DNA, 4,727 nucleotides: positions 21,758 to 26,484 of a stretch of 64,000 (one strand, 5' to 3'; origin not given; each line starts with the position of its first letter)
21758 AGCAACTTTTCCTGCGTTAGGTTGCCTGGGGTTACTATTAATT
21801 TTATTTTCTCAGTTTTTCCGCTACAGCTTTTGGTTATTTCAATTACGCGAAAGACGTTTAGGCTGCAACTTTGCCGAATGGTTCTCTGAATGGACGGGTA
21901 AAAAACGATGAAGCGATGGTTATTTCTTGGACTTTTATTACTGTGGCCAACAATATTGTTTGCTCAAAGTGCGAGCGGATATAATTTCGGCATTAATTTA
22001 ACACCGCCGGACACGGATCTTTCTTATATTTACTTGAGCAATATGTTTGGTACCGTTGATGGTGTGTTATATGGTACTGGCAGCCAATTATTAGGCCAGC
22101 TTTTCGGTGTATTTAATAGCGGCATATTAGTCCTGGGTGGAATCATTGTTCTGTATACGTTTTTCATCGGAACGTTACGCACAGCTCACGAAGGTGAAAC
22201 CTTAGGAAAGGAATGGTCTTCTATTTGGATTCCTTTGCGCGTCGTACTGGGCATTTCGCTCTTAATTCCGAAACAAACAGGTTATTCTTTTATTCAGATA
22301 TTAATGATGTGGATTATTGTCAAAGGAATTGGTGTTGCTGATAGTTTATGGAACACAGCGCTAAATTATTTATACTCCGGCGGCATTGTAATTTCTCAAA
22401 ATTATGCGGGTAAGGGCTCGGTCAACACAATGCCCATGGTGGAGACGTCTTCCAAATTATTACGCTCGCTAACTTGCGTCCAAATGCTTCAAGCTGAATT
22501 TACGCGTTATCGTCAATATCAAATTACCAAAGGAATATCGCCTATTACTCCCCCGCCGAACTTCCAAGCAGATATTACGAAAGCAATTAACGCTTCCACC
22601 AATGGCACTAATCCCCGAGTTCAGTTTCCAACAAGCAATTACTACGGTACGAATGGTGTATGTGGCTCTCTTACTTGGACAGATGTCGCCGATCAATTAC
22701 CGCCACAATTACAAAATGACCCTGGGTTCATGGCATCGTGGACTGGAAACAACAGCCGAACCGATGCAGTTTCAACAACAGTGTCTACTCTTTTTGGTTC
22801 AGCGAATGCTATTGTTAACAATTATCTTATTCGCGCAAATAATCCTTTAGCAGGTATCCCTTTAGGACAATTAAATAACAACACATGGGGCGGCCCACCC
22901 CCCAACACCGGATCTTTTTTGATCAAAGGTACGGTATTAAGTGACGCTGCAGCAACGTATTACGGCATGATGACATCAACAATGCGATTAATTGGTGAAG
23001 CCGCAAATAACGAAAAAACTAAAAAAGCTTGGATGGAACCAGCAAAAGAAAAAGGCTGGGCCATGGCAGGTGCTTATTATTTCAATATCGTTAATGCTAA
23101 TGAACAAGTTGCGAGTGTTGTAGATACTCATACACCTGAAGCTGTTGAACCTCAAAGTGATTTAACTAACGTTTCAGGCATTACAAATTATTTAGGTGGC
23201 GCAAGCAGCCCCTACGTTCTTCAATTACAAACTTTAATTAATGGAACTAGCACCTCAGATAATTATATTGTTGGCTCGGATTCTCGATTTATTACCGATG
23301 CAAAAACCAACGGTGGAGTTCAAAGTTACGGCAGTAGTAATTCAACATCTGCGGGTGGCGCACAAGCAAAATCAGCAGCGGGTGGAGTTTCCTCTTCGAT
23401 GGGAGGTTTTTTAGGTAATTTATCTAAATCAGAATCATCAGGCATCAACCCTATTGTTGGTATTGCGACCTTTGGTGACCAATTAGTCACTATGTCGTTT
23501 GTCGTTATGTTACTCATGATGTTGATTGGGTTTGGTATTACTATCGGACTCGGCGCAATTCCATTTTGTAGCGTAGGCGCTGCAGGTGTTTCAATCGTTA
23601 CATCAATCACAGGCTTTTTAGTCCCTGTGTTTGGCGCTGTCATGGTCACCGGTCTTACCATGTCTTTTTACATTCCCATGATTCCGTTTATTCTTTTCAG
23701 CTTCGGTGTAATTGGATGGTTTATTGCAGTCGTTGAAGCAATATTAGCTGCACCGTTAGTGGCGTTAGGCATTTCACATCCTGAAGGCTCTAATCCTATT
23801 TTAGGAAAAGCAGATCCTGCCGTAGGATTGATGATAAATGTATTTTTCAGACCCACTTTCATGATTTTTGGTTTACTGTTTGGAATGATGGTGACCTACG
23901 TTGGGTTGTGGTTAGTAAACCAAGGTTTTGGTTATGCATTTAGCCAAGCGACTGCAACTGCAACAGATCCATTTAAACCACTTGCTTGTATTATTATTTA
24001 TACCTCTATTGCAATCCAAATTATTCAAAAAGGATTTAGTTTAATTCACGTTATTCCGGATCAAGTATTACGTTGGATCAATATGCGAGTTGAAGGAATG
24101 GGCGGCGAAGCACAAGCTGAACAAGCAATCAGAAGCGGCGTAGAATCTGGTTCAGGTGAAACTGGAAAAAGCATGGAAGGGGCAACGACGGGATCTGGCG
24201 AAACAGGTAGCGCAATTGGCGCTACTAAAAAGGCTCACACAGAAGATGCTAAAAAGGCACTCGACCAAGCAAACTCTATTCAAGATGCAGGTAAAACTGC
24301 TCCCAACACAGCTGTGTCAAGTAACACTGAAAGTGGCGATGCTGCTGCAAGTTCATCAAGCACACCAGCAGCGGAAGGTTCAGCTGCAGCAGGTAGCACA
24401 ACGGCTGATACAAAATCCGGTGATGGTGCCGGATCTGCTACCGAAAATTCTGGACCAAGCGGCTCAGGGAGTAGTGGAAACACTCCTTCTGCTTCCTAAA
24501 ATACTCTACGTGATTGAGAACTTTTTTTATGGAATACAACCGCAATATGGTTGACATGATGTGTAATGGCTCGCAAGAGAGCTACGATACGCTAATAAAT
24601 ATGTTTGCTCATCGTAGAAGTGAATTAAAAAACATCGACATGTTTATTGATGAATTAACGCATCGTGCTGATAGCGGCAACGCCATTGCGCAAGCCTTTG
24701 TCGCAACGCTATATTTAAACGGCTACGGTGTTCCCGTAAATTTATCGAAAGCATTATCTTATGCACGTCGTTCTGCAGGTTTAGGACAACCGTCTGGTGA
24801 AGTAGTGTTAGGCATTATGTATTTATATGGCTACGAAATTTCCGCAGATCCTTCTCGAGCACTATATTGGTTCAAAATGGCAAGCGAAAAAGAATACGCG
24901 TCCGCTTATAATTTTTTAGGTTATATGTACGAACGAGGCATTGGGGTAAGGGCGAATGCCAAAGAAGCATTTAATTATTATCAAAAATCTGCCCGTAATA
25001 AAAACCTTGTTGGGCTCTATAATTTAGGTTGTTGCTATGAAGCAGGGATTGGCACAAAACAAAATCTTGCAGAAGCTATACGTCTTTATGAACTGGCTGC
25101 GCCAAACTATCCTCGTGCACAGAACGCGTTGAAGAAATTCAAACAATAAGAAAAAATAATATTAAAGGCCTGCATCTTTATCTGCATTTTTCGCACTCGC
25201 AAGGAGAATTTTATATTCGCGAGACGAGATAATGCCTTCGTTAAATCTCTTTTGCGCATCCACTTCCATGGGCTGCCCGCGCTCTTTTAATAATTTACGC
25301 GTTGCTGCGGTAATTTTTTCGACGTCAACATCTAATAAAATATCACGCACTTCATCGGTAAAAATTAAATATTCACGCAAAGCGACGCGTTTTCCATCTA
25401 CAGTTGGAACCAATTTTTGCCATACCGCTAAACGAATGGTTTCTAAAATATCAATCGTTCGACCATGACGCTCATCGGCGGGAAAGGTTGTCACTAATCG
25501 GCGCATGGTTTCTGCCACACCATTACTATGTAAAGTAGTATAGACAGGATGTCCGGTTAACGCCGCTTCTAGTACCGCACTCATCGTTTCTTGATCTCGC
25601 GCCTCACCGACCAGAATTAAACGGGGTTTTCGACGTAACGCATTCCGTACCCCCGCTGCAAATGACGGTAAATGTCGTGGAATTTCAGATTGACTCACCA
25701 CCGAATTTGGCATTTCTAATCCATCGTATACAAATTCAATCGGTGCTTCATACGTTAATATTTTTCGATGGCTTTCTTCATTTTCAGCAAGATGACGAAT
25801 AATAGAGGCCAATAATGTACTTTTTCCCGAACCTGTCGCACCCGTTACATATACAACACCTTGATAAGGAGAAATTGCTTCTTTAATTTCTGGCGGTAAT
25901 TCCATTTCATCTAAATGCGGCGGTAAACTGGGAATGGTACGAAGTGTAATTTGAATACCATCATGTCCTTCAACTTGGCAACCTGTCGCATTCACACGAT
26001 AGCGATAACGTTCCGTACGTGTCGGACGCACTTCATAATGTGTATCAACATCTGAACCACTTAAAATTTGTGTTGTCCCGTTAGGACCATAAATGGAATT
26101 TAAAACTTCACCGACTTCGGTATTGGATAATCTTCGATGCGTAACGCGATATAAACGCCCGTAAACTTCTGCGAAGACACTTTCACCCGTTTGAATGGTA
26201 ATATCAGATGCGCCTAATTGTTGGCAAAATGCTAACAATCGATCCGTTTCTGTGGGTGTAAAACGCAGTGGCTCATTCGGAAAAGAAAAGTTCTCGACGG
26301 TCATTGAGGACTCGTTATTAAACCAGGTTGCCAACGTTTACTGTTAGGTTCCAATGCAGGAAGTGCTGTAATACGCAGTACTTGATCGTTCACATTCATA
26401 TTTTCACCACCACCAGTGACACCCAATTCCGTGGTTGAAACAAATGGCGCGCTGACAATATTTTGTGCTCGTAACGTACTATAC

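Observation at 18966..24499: Tandem DotA paralogs flanking icmV, with oppositely charged low-complexity C-terminal tails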

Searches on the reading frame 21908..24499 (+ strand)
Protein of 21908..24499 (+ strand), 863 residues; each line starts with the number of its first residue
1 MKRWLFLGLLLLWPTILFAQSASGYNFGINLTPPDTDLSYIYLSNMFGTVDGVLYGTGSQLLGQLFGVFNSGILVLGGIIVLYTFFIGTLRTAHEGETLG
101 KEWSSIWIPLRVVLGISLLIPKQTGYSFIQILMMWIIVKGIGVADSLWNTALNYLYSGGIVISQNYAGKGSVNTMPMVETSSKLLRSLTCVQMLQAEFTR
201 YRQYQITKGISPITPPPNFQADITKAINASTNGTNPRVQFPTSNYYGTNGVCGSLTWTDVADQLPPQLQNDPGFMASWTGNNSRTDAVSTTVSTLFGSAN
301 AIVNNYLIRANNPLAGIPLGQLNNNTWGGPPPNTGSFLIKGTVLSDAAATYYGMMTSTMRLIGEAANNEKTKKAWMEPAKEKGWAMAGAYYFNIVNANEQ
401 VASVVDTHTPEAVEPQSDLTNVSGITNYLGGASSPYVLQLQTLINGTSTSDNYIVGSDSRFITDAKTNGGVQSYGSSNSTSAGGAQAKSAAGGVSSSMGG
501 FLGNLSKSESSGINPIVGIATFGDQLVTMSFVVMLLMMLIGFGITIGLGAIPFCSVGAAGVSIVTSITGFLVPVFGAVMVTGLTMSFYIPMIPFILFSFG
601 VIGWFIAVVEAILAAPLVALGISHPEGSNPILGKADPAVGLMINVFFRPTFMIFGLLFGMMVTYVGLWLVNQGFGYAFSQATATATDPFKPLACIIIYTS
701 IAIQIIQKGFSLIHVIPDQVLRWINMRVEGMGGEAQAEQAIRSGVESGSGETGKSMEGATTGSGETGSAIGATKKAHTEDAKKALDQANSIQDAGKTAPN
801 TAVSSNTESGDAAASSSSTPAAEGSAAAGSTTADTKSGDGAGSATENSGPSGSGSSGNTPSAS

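Call 4: search_protein_families(library=pfam, proteins=[window:21908-24499:+], max_evalue=0.01)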
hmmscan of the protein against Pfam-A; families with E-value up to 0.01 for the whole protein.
window:21908-24499:+ (863 aa): 0 families

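Call 5: search_protein_families(library=ncbifam, proteins=[window:21908-24499:+], max_evalue=0.01)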
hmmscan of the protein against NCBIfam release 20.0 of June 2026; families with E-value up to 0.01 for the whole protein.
window:21908-24499:+ (863 aa): 2 families
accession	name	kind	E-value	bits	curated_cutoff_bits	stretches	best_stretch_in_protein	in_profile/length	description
NF033886.1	T4SS_DotA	equivalog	2.9e-159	532.5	500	2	36-470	1-468/790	type IVB secretion system protein DotA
TIGR04346.1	DotA_TraY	subfamily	2.1e-113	380.2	100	1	38-724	1-655/656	DotA/TraY family protein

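Call 67: predict_structure(alignment_id=A3)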
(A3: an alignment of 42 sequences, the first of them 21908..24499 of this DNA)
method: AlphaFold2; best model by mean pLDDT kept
length: 863 residues; sequences in the alignment: 42
mean_pLDDT: 73.0   pTM: 0.65
mean pLDDT of the five models: 73.0, 69.0, 68.2, 67.8, 65.4
residues with pLDDT >= 90: 187; 70-90: 372; 50-70: 158; < 50: 146
segments of 3 or more residues with pLDDT < 50: 20-29, 94-96, 98-100, 165-171, 472-493, 756-775, 789-863
pLDDT, mean of each block of 10 residues (from residue 1): 77 61 47 68 77 62 85 79 65 47 51 63 77 87 92 77 51 75 95 95 94 93 91 78 91 91 77 76 88 94 93 89 83 79 85 78 70 83 90 80 73 92 91 93 84 88 84 34 30 55 63 76 86 83 77 67 80 85 88 90 90 82 62 70 89 92 87 79 72 85 90 89 74 65 63 50 39 51 57 41 35 34 32 35 35 35 35
secondary structure, 60 per line:
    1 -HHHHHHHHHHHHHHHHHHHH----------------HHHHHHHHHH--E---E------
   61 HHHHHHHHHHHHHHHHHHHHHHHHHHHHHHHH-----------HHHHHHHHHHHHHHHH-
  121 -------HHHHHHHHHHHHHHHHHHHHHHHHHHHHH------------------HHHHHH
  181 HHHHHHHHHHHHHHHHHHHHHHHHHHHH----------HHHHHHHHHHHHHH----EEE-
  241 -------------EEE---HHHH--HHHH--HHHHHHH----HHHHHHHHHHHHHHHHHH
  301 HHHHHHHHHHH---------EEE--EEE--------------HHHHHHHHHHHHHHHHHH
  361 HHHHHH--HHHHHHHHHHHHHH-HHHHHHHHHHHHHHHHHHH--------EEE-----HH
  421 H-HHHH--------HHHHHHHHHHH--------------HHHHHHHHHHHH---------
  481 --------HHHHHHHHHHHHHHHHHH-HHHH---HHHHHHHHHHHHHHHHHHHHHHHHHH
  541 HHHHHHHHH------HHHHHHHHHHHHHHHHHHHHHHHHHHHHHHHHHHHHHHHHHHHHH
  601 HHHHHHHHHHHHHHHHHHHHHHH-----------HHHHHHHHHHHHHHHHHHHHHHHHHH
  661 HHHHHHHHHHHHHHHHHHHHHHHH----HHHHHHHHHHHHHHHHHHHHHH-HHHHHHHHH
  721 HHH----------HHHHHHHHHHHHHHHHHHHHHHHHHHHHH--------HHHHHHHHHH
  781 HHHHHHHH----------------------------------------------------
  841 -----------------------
elements in order (helices of 4 or more, strands of 3 or more residues): H2-21 H38-47 H61-92 H104-119 H128-156 H175-208 H219-232 E237-239 E254-256 H260-263 H266-269 H272-278 H283-311 E321-323 E326-328 H343-366 H369-382 H384-402 E411-413 H423-426 H435-445 H460-471 H489-506 H508-511 H515-549 H556-623 H635-684 H689-710 H712-723 H734-762 H771-788

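Call 71: fold_search(model_id=the predicted structure, library=pdb)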
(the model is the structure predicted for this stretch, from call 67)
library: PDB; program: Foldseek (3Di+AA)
matches with E <= 10: 194; with E <= 0.001: 1
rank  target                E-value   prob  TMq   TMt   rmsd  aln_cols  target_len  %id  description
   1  9ngy_FP1              1.6e-24  1.00  0.32  0.33  27.6       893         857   26  In situ cryo-EM structure of protochannel (DotA-IcmX) of the Legionella Dot/Icm T4SS machine (released 2025-09-17)
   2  4mlb_A                2.0e-01  0.11  0.09  0.14  27.3       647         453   11  Reverse polarity of binding pocket suggests different function of a MOP superfamily transporter from Pyrococcus furios (released 2013-09-25)
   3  8b24_A                2.5e-01  0.06  0.07  0.08  34.3       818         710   11  Time-resolved structure of K+-dependent Na+-PPase from Thermotoga maritima 3600-seconds post reaction initiation with  (released 2024-01-17)
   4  4mlb_B                3.5e-01  0.09  0.08  0.13  26.8       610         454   11  Reverse polarity of binding pocket suggests different function of a MOP superfamily transporter from Pyrococcus furios (released 2013-09-25)
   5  7udn_B                3.9e-01  0.28  0.09  0.20  27.7       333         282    9  Crystal structure of designed helical repeat protein RPB_PLP1_R6 in alternative conformation 2 (released 2023-03-22)
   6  9g8j_A                5.7e-01  0.04  0.08  0.09  32.6       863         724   11  Structure of K+-dependent Na+-PPase from Thermotoga maritima in complex with zoledronate (released 2025-06-04)
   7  1st6                  6.0e-01  0.07  0.08  0.07  31.7       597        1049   10  Crystal structure of a cytoskeletal protein (released 2004-08-03)
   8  9r10_A                6.2e-01  0.06  0.08  0.12  30.4       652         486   11  Cryo-EM structure of human MATE1 in complex with cimetidine (released 2025-11-05)
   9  6zgs_A                7.7e-01  0.08  0.09  0.16  29.6       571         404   10  Crystal structure of a MFS transporter with bound 3-phenylpropanoic acid at 2.39 Angstroem resolution (released 2021-10-20)
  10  7o3v_G                8.0e-01  0.33  0.10  0.25  20.4       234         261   12  Stalk complex structure (TrwJ/VirB5-TrwI/VirB6) from the fully-assembled R388 type IV secretion system determined by c (released 2022-06-22)
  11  6nc9                  8.0e-01  0.05  0.07  0.11  30.0       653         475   10  Lipid II flippase MurJ, outward-facing conformation (released 2019-04-17)
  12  4av3_B                8.3e-01  0.03  0.08  0.09  30.9       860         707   11  Crystal structure of Thermotoga Maritima sodium pumping membrane integral pyrophosphatase with metal ions in active si (released 2012-08-08)
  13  3vvo                  1.0e+00  0.06  0.09  0.16  28.1       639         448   11  Crystal structure of MATE in the bent conformation (released 2013-04-03)
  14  8smr_E                1.2e+00  0.04  0.08  0.12  29.5       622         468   12  cytochrome bc1-cbb3 supercomplex from Pseudomonas aeruginosa (released 2023-10-11)
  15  8b37_B                1.2e+00  0.04  0.10  0.11  34.3       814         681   11  Crystal structure of Pyrobaculum aerophilum potassium-independent proton pumping membrane integral pyrophosphatase in  (released 2024-01-17)
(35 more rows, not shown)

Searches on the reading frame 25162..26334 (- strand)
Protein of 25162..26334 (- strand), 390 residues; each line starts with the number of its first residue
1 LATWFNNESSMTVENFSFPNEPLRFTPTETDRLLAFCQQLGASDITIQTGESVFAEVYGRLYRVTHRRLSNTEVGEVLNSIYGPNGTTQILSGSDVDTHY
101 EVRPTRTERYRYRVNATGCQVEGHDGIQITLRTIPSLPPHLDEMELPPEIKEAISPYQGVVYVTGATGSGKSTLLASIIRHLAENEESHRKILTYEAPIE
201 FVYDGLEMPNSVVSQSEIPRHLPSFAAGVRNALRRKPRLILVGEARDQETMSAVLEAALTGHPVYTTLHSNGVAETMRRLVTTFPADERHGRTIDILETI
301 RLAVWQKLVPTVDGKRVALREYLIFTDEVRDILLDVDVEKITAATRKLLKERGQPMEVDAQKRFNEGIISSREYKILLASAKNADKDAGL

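Call 4: search_protein_families(library=pfam, proteins=[window:25162-26334:-], max_evalue=0.01)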
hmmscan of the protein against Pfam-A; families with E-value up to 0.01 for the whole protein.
window:25162-26334:- (390 aa): 18 families
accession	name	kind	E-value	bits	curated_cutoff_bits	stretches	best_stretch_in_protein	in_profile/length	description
PF00437.27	T2SSE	-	5.5e-33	114.6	24.9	1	149-314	133-283/370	Type II/IV secretion system protein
PF13191.12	AAA_16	-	1.7e-05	25.8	32.6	1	155-289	21-132/167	AAA ATPase domain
PF13401.12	AAA_22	-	0.00012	22.8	27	1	157-215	4-47/130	AAA domain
PF25199.1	nSTAND_NTPase5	-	0.00012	22.4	34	1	156-195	39-76/145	Novel STAND NTPase 5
PF13245.12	AAA_19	-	0.00034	21.2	25.1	1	157-192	10-44/134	AAA domain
PF05729.18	NACHT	-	0.00042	20.6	26.7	1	160-190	2-32/167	NACHT domain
PF13555.12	AAA_29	-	0.00058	20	27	1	158-179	22-43/61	P-loop containing region of AAA domain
PF24883.2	NPHP3_N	-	0.0017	19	24.8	1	158-187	22-51/164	Nephrocystin 3, N-terminal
PF13476.12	AAA_23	-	0.0018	19.4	27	0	154-178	15-39/201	AAA domain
PF00005.33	ABC_tran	-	0.003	18.6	25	1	160-187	13-40/137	ABC transporter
PF03266.21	NTPase_1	-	0.0033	17.7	23.9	0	161-188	2-29/168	NTPase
PF00580.27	UvrD-helicase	-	0.0036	17.5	23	0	148-193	3-49/271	UvrD/REP helicase N-terminal domain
PF04851.21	ResIII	-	0.0043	17.4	22.5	1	149-189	14-54/164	Type III restriction enzyme, res subunit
PF00931.28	NB-ARC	-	0.0043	16.8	23.5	0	158-189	18-49/248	NB-ARC domain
PF01580.24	FtsK_SpoIIIE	-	0.0058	16.6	24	0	161-186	42-67/221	FtsK/SpoIIIE family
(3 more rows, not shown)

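Call 5: search_protein_families(library=ncbifam, proteins=[window:25162-26334:-], max_evalue=0.01)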
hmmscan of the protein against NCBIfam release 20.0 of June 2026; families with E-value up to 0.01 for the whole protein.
window:25162-26334:- (390 aa): 23 families
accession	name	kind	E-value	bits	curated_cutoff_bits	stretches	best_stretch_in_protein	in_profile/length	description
TIGR02524.1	dot_icm_DotB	equivalog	1.9e-194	645.7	463.3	1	25-382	1-358/358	Dot/Icm type IV secretion system ATPase DotB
TIGR02525.1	plasmid_TraJ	equivalog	1e-74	251.8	368.3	1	25-378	7-367/372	plasmid transfer ATPase TraJ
TIGR01420.1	pilT_fam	subfamily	4.3e-66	223.5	319.1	1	32-372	4-332/343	PilT/PilU family type 4a pilus ATPase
TIGR02533.1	type_II_gspE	equivalog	1.9e-27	96.1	630.25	1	149-281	234-357/486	type II secretion system ATPase GspE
NF041000.1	ATPase_ComGA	equivalog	3.8e-26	91.7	300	1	149-309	119-265/267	competence type IV pilus ATPase ComGA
TIGR02538.1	type_IV_pilB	equivalog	8.9e-25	87.3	675.65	1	150-281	308-430/564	type IV-A pilus assembly ATPase PilB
NF053534.1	T4PilAsmATPsTfpB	equivalog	3.6e-23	81.8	850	1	154-281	332-450/584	type IV pilus assembly ATPase TfpB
NF007755.0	PRK10436.1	equivalog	8.7e-23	80.7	617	1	149-281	210-333/465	type II secretion system protein GspE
NF058587.1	archaellum_moto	equivalog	4.3e-14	52.1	550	1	160-282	277-395/527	archaellum flagellar ATPase motor FlaI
TIGR02782.1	TrbB_P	equivalog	6.6e-13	48.6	304.55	1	150-302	129-274/303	P-type conjugative transfer ATPase TrbB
TIGR02788.1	VirB11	equivalog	2.1e-12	46.7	249.95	1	150-285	137-267/308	P-type DNA transfer ATPase VirB11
TIGR03819.1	heli_sec_ATPase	hypoth_equivalog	1.5e-10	40.8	373.15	1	156-281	176-298/340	TadA family conjugal transfer-associated ATPase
NF010469.0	PRK13894.1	subfamily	2.2e-10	40.4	508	1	150-295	142-279/320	conjugal transfer ATPase TrbB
NF010407.0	PRK13833.1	subfamily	1.1e-09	38.1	499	1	150-281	137-260/323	conjugal transfer protein TrbB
NF010475.0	PRK13900.1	equivalog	1.1e-05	24.6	389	1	145-275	148-274/333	type IV secretion system ATPase VirB11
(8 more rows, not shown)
